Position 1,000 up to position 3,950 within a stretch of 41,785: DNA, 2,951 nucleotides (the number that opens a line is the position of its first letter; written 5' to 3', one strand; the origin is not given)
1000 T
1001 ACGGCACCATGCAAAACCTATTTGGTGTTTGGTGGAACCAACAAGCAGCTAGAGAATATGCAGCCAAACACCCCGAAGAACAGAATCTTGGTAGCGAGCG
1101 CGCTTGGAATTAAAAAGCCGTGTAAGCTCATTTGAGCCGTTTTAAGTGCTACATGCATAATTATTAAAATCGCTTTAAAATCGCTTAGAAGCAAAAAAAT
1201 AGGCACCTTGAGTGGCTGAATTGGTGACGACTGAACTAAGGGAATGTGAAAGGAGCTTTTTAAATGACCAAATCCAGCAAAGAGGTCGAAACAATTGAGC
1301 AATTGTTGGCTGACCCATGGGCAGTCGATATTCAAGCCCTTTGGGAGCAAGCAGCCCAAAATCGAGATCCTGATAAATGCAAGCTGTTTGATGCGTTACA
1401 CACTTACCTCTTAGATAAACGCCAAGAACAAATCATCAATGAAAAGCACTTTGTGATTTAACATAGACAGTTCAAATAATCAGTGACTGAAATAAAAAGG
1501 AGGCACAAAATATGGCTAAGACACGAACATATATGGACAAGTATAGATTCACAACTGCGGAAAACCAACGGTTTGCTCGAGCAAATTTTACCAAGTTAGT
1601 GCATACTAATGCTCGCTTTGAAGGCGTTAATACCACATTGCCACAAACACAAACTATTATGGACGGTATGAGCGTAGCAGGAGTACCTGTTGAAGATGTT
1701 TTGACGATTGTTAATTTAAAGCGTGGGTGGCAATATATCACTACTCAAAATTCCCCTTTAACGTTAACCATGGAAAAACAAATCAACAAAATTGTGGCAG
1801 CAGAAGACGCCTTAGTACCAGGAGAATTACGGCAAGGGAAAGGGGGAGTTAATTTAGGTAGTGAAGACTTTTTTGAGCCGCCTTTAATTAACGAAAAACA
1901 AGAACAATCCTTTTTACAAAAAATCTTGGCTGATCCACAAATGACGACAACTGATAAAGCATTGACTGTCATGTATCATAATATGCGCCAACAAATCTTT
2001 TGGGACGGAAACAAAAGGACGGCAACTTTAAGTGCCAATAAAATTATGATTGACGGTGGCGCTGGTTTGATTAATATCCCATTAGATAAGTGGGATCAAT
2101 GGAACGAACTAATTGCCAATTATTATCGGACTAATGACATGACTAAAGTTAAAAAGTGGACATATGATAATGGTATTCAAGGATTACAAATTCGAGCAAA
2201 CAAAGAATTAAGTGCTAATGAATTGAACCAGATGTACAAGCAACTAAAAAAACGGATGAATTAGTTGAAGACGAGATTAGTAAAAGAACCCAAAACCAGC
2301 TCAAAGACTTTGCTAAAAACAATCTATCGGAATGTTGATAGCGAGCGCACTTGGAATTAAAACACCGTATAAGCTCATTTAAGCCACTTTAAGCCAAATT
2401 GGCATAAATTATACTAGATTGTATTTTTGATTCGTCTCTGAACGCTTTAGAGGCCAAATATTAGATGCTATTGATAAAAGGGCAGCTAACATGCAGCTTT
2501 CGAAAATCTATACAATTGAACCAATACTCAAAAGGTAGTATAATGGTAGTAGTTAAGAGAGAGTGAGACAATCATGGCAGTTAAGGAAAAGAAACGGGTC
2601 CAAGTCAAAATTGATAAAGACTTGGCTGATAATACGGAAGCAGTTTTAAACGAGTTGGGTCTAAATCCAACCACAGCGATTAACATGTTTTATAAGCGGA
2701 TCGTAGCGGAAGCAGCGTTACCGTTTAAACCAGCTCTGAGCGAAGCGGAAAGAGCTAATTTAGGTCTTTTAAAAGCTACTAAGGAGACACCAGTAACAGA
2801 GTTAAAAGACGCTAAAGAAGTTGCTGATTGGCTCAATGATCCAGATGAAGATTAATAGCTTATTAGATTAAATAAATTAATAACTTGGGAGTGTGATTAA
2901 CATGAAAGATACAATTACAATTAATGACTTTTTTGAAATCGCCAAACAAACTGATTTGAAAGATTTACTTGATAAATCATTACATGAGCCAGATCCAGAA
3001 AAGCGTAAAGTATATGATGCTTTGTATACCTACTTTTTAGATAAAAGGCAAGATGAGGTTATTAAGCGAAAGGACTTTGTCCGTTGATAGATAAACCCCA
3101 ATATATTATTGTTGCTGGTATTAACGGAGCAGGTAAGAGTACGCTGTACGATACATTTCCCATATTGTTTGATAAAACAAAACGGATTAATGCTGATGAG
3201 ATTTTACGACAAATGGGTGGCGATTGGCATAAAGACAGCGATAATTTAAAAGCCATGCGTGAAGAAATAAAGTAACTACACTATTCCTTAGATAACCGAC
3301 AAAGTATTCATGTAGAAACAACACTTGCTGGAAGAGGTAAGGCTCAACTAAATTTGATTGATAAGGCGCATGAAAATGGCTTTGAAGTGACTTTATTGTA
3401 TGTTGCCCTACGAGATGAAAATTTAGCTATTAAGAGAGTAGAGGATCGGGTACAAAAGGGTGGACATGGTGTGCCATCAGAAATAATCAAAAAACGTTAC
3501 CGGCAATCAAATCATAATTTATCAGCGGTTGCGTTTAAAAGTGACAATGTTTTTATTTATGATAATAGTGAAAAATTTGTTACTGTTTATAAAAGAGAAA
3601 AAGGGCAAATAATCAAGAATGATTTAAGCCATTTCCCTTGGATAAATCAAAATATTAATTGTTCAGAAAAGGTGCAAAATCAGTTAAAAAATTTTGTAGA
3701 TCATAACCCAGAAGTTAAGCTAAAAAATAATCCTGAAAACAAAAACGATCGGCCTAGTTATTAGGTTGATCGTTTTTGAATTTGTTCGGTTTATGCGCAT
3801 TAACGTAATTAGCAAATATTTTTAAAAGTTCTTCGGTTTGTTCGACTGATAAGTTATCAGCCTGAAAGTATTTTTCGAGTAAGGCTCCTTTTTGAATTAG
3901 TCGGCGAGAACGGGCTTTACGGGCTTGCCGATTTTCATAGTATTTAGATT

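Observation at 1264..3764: Two paralogous approximately 64-aa proteins each sit immediately upstream of a different kinase-type toxin-fold gene (Fic/Doc-like and zeta-like); the zeta-like module resembles omega-epsilon-zeta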

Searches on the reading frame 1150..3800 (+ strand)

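Call 24: search_solved_structures(query=L001:4942-5619:+, max_evalue=0.01, show_alignments=2)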
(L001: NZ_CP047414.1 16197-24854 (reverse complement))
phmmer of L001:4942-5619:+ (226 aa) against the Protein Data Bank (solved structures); distinct sequences matched with E-value up to 0.01: 0.

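Call 50: search_solved_structures(query=A5, max_evalue=1, show_alignments=3)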
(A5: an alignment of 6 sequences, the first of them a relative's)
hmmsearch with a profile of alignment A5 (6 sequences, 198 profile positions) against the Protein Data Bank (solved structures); distinct sequences matched with E-value up to 1: 23.
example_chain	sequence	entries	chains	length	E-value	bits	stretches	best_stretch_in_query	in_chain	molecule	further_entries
9nl5_E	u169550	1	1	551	0.0024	20.6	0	8-61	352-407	EttA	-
9nlb_E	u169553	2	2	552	0.0024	20.6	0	8-61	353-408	Energy-dependent translational throttle protein EttA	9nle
4fin_A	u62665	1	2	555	0.0024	20.6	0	8-61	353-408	EttA (YjjK) ABCF family protein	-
3j5s_D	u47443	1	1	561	0.0025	20.6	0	8-61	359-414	Energy-dependent translational throttle A (EttA)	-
8phz_A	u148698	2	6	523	0.018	17.8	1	9-83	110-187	Non-structural protein 3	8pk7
9yhc_A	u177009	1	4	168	0.04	16.6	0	9-54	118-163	Non-structural protein 3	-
7p48_6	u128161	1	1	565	0.049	16.3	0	3-22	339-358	ABC-F type ribosomal protection protein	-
9yhj_A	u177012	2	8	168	0.11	15.2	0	9-54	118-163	Non-structural protein 3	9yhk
8rkd_E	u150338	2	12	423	0.11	15.1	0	8-145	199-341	Pilus assembly ATPase CpaF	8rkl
8rjf_A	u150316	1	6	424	0.12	15.1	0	8-145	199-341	Pilus assembly ATPase CpaF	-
9e24_A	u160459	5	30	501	0.16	14.6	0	8-145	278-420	CpaF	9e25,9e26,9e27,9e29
7p7q_0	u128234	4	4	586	0.26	14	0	9-23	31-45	ARE-ABC-F family resistance factor PoxtA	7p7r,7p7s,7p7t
9ugr_A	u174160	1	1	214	0.39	13.4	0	16-70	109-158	Syn-F4-Link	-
4xrp_A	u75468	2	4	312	0.43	13.3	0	4-140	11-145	Pnkp1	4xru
6u00_A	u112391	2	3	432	0.45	13.2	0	5-43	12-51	tRNA ligase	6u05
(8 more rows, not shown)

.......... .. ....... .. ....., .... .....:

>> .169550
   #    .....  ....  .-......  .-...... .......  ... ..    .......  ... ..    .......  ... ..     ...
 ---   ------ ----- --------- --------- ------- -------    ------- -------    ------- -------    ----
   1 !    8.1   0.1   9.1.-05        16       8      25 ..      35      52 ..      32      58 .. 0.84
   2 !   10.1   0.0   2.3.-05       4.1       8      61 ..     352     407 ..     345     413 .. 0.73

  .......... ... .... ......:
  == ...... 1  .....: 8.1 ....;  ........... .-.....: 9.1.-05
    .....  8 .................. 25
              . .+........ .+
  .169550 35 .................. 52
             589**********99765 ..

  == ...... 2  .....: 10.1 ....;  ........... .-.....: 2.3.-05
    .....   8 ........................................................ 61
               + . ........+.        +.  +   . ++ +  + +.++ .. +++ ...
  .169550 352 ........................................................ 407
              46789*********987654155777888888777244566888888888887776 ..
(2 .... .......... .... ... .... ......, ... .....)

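Call 52: find_homologous_proteins(query=A5, max_evalue=0.001)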
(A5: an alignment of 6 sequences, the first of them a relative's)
Query A5 (6 sequences) (226 aa, profile of the alignment): 920 proteins with E <= 0.001 among 8000 candidates; the best 120 are listed.
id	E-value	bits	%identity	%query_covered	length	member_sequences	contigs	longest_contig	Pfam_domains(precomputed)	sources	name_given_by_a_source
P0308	1.5e-102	359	69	100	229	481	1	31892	PF06414.19,PF13671.13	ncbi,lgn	-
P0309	1.1e-101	356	94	99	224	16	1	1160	PF06414.19,PF13671.13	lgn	-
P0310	3.8e-101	355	90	100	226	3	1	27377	PF06414.19,PF13671.13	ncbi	ncbi:zeta toxin family protein [Oenococcus oeni]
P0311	1.0e-100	353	68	100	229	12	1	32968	PF06414.19,PF13671.13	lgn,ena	-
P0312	1.4e-100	353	68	100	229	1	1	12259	PF06414.19,PF13671.13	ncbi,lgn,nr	ncbi:AAA family ATPase [Lactobacillus plantarum]|nr:AAA family ATPase [Lactiplantibacillus plantarum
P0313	3.7e-100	351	96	100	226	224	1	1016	PF06414.19,PF13671.13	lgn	-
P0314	8.6e-100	350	85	100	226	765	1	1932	PF06414.19,PF13671.13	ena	-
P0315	1.1e-99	350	95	100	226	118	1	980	PF06414.19,PF13671.13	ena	-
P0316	1.3e-99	350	67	100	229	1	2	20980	PF06414.19,PF13671.13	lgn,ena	-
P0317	2.2e-99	349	67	100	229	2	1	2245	PF06414.19,PF13671.13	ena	-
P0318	2.4e-99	349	94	100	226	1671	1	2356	PF06414.19,PF13671.13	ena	-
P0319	3.6e-99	348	64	100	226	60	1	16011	PF06414.19,PF13671.13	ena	-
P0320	1.8e-98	346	67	100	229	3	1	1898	PF06414.19,PF13671.13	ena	-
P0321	5.5e-98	344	70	100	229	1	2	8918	PF06414.19,PF13671.13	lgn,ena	-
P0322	4.9e-97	341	66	93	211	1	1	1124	PF06414.19,PF13671.13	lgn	-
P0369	5.4e-75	269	53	83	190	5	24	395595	PF06414.19,PF13671.13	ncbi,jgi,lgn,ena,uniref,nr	ncbi:zeta toxin family protein [Enterococcus sp.]|uniref:zeta toxin family protein n=1 Tax=Enterococ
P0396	1.2e-71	258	54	80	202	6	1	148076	PF06414.19,PF13671.13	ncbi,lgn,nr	ncbi:TPA: zeta toxin family protein [Streptococcus suis]|nr:zeta toxin family protein [Streptococcus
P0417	1.6e-65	238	52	74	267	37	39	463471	PF06414.19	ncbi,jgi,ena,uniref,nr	ncbi:zeta toxin family protein [Rothia aeria]|jgi:hypothetical protein|uniref:zeta toxin family prot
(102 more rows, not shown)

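Call 53: find_encoding_contigs(protein=P0369, flank=2000, max_places=3)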
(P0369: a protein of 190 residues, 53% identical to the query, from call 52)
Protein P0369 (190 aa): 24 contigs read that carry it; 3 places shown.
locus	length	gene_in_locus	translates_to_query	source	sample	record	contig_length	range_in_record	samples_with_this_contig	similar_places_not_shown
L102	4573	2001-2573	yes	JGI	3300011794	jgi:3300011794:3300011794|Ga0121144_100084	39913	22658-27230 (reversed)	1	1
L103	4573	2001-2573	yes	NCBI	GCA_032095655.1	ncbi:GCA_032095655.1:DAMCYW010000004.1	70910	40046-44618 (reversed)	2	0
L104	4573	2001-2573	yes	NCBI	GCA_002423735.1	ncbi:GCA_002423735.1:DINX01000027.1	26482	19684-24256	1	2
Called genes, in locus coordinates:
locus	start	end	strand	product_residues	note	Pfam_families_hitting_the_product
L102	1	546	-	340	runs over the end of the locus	-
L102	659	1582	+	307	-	PF00126:HTH_1, PF03466:LysR_substrate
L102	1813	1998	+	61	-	-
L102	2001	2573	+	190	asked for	PF06414:Zeta_toxin, PF13671:AAA_33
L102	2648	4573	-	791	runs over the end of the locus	PF09364:XFP_N, PF03894:XFP, PF09363:XFP_C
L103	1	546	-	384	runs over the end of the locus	PF01717:Meth_synt_2 (faint)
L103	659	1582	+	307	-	PF00126:HTH_1, PF03466:LysR_substrate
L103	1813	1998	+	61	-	-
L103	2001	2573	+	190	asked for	PF06414:Zeta_toxin, PF13671:AAA_33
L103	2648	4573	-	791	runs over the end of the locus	PF09364:XFP_N, PF03894:XFP, PF09363:XFP_C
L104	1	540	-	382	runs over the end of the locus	PF01717:Meth_synt_2 (faint)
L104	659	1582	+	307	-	PF00126:HTH_1, PF03466:LysR_substrate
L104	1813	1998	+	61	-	-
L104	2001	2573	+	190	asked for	PF06414:Zeta_toxin, PF13671:AAA_33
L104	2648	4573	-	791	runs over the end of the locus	PF09364:XFP_N, PF03894:XFP, PF09363:XFP_C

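Call 54: find_encoding_contigs(protein=P0396, flank=2000, max_places=2)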
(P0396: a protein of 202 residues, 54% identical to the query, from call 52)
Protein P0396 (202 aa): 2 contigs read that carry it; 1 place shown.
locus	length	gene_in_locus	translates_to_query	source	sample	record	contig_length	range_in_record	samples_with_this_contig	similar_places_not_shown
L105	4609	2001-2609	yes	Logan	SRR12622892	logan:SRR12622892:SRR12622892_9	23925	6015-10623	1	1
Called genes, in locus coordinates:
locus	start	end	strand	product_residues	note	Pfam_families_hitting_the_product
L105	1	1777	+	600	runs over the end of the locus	PF02534:T4SS-DNA_transf, PF10412:TrwB_AAD_bind, PF12696:TraG-D_C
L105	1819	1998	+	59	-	-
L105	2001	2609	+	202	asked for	PF06414:Zeta_toxin, PF13671:AAA_33 (weak)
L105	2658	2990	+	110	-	-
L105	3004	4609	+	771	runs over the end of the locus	PF13155:Toprim_2 (faint), PF18884:TSP3_bac, PF20573:DUF6782 (weak)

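Call 55: find_encoding_contigs(protein=P0417, flank=2000, max_places=2)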
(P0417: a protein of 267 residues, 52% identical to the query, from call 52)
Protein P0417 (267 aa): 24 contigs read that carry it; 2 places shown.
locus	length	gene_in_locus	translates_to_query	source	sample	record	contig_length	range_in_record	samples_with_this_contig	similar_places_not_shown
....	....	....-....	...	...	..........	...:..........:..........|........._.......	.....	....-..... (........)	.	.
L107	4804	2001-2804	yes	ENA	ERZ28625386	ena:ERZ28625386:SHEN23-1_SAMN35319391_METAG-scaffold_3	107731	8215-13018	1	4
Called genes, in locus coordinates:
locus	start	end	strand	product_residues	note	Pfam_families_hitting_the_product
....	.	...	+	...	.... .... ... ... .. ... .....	-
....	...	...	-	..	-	-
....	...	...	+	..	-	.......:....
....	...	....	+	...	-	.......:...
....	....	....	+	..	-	-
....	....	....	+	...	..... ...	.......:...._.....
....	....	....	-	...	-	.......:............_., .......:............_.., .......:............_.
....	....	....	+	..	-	-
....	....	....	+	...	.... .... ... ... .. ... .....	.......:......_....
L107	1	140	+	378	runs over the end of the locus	-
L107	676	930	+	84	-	PF18495:VbhA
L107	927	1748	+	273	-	PF02661:Fic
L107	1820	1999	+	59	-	-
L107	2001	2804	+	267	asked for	PF06414:Zeta_toxin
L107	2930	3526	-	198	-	PF00583:Acetyltransf_1, PF13673:Acetyltransf_10, PF13508:Acetyltransf_7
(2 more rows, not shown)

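Call 71: predict_structure(alignment_id=A7)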
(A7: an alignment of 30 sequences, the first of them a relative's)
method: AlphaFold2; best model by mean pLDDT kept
length: 226 residues; sequences in the alignment: 30
mean_pLDDT: 89.4   pTM: 0.85
mean pLDDT of the five models: 89.4, 88.8, 87.4, 86.2, 81.0
residues with pLDDT >= 90: 171; 70-90: 36; 50-70: 2; < 50: 17
segments of 3 or more residues with pLDDT < 50: 211-226
pLDDT, mean of each block of 10 residues (from residue 1): 87 96 96 94 91 92 96 97 88 97 98 97 88 95 96 98 98 97 95 89 80 38 33
secondary structure, 60 per line:
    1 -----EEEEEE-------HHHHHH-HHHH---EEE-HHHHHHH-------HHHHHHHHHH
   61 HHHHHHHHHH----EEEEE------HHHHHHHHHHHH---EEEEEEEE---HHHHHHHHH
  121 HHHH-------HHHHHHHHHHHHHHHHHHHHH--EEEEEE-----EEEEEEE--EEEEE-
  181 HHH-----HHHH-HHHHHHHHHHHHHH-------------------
elements in order: E6-11 H19-24 H26-29 E33-35 H37-43 H51-70 E75-79 H86-97 E101-108 H112-124 H132-152 E155-160 E166-172 E175-179 H189-192 H194-207

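Call 73: fold_search(model_id=the predicted structure, library=pdb)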
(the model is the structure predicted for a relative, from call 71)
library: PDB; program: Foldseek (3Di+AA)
matches with E <= 10: 1444; with E <= 0.001: 124
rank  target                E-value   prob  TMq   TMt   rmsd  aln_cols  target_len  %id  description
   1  1gvn_B                6.8e-08  1.00  0.66  0.56  12.2       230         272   12  Crystal Structure of the Plasmid Maintenance System epsilon/zeta: Meachnism of toxin inactivation and toxin function (released 2003-01-29)
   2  3q8x_B                1.6e-07  1.00  0.64  0.54  11.2       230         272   13  Structure of a toxin-antitoxin system bound to its substrate (released 2011-03-09)
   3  3q8x_D                3.2e-07  1.00  0.65  0.55  10.3       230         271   13  Structure of a toxin-antitoxin system bound to its substrate (released 2011-03-09)
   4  1gvn_D                7.3e-07  1.00  0.57  0.49  11.1       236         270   12  Crystal Structure of the Plasmid Maintenance System epsilon/zeta: Meachnism of toxin inactivation and toxin function (released 2003-01-29)
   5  2p5t_D                1.3e-06  1.00  0.54  0.50  10.8       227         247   18  Molecular and structural characterization of the PezAT chromosomal toxin-antitoxin system of the human pathogen Strept (released 2007-05-15)
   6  2p5t_H                1.4e-06  1.00  0.56  0.53  12.0       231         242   16  Molecular and structural characterization of the PezAT chromosomal toxin-antitoxin system of the human pathogen Strept (released 2007-05-15)
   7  2p5t_B                1.5e-06  1.00  0.58  0.54  11.7       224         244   16  Molecular and structural characterization of the PezAT chromosomal toxin-antitoxin system of the human pathogen Strept (released 2007-05-15)
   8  4z8q_A                1.7e-06  1.00  0.65  0.47   9.6       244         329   14  CRYSTAL STRUCTURE OF AvrRxo1-ORF1:AvrRxo1-ORF2 COMPLEX, SELENOMETHIONINE SUBSTITUTED. (released 2015-09-23)
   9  4gp6_B                2.0e-06  1.00  0.56  0.72   3.1       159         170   19  Polynucleotide kinase (released 2012-11-14)
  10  4jt2_B                2.0e-06  1.00  0.56  0.72   3.2       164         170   20  Structure of Clostridium thermocellum polynucleotide kinase bound to CTP (released 2013-08-28)
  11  7e9v                  8.3e-06  1.00  0.41  0.48   7.2       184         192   17  The Crystal Structure of human UMP-CMP kinase from Biortus. (released 2021-03-24)
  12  2p5t_F                8.8e-06  1.00  0.57  0.54  10.3       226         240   15  Molecular and structural characterization of the PezAT chromosomal toxin-antitoxin system of the human pathogen Strept (released 2007-05-15)
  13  6hvj                  9.4e-06  1.00  0.48  0.29   7.4       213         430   14  Human PFKFB3 in complex with a N-Aryl 6-Aminoquinoxaline inhibitor 3 (released 2018-11-14)
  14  4gp7_A                1.2e-05  1.00  0.57  0.74   2.7       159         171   20  Polynucleotide kinase (released 2012-11-14)
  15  4xrp_A                1.3e-05  1.00  0.52  0.39   3.4       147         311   17  Structure of the Pnkp1/Rnl/Hen1 RNA repair complex (released 2015-04-22)
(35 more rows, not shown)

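Call 75: search_protein_families(library=padloc, proteins=[L001:4942-5619:+], max_evalue=0.1)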
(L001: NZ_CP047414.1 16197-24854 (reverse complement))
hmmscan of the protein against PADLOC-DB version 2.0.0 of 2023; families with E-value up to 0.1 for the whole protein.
L001:4942-5619:+ (226 aa): 14 families
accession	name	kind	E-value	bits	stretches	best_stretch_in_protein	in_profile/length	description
PDLC04144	HEC-01B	-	1.2e-05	22.6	1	3-73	21-85/395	-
PDLC02336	AbiLi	-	1.5e-05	22.8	1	9-166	26-163/340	AbiLi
PDLC04176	HEC-01A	-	3.1e-05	21.5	1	3-84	21-102/371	-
PDLC02979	AriA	-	0.00034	18.5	1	6-200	24-218/373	-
PDLC00289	PtuA1|PtuA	-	0.00068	16.8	1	7-69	30-94/404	AAA ATPase domain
PDLC00271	PtuA1|PtuA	-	0.00069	17.3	1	5-181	23-171/421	AAA ATPase domain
PDLC02981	AriAB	-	0.0011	15.8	1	4-55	22-72/694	-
PDLC00305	PtuA1|PtuA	-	0.0012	16.3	1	8-124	26-139/392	AAA ATPase domain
PDLC00281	PtuA1|PtuA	-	0.0021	15.2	1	8-79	40-105/448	AAA ATPase domain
PDLC03843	LeoC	-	0.0031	15.7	1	15-63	78-123/207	-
PDLC04611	PDC-M38A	-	0.0041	14.7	1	11-107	28-124/383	-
PDLC02980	AriA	-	0.0051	14.8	1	9-52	3-46/304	-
PDLC04135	mad3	-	0.0085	13.7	1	5-70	22-83/374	mads_3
PDLC04164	AriA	-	0.028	12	0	8-29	30-51/253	-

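Call 76: search_protein_families(library=phrogs, proteins=[L001:4942-5619:+], max_evalue=0.1)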
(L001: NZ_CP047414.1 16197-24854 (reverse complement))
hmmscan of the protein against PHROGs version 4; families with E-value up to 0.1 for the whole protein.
L001:4942-5619:+ (226 aa): 6 families
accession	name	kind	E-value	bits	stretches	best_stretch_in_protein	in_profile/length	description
phrog_2071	-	other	2.3e-10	41.8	1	3-154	14-151/282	ATPase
phrog_505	-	other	0.00012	22.7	1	6-149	3-147/295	polynucleotide kinase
phrog_77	-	DNA, RNA and nucleotide metabolism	0.0048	16.4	1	3-40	318-357/967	SbcC-like subunit of palindrome specific endonuclease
phrog_4747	-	unknown function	0.0056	16.8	1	11-83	28-96/610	-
phrog_761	-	other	0.0059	17.3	1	4-24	18-38/362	thymidylate kinase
phrog_800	-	head and packaging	0.013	15.1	1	3-38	30-65/511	terminase small subunit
